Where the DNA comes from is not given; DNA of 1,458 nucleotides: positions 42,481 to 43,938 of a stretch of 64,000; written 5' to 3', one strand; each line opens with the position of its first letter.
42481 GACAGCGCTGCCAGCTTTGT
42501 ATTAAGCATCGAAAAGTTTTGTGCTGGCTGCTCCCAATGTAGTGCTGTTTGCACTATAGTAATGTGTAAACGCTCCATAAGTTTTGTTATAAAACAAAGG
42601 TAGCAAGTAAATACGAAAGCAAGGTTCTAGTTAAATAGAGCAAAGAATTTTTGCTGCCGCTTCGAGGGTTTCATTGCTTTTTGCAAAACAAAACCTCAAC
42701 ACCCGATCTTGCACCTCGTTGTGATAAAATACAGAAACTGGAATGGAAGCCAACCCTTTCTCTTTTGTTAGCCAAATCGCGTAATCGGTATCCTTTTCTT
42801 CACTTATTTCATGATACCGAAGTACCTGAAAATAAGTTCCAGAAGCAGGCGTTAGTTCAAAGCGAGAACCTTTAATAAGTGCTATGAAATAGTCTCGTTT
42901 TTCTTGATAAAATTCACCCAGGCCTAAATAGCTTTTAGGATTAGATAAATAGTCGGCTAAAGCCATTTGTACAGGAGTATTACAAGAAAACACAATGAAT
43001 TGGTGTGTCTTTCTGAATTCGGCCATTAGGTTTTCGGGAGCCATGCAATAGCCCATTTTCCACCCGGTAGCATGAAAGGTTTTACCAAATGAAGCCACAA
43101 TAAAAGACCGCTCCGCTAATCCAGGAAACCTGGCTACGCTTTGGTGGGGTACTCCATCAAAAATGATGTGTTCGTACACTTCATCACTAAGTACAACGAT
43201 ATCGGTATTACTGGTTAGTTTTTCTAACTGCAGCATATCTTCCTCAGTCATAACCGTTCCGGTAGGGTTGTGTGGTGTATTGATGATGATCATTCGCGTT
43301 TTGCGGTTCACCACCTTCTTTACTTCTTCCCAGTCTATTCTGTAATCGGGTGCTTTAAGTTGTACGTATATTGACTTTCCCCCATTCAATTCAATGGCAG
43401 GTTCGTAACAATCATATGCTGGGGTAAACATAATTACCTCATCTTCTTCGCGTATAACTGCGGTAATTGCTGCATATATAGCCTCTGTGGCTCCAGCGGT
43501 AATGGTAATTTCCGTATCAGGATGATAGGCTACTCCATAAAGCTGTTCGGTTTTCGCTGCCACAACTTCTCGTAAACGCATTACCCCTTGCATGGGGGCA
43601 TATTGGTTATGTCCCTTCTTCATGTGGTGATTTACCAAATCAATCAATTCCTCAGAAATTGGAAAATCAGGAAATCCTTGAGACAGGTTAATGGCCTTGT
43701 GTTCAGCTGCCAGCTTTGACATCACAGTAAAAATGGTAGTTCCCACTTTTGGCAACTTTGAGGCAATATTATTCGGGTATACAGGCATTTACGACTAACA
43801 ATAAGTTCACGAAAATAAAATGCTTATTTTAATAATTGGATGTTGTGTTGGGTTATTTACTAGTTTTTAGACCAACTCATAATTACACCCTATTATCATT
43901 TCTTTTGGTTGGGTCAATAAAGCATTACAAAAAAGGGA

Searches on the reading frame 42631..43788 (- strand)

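Call 23: search_protein_families(library=pfam, proteins=[window:42631-43788:-], max_evalue=0.001)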
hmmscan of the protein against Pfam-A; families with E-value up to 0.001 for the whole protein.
window:42631-43788:- (385 aa): 4 families
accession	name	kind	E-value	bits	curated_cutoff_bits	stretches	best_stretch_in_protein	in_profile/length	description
PF00155.27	Aminotran_1_2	-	1.3e-53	182.9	19.7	1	32-380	3-359/361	Aminotransferase class I and II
PF01041.23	DegT_DnrJ_EryC1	-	2.9e-08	33.8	19.8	1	91-202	39-145/360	DegT/DnrJ/EryC1/StrS aminotransferase family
PF00266.25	Aminotran_5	-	1e-06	28.4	21.5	1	74-203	46-176/371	Aminotransferase class-V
PF01053.26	Cys_Met_Meta_PP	-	7.3e-06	25.2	27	1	96-203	72-174/381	Cys/Met metabolism PLP-dependent enzyme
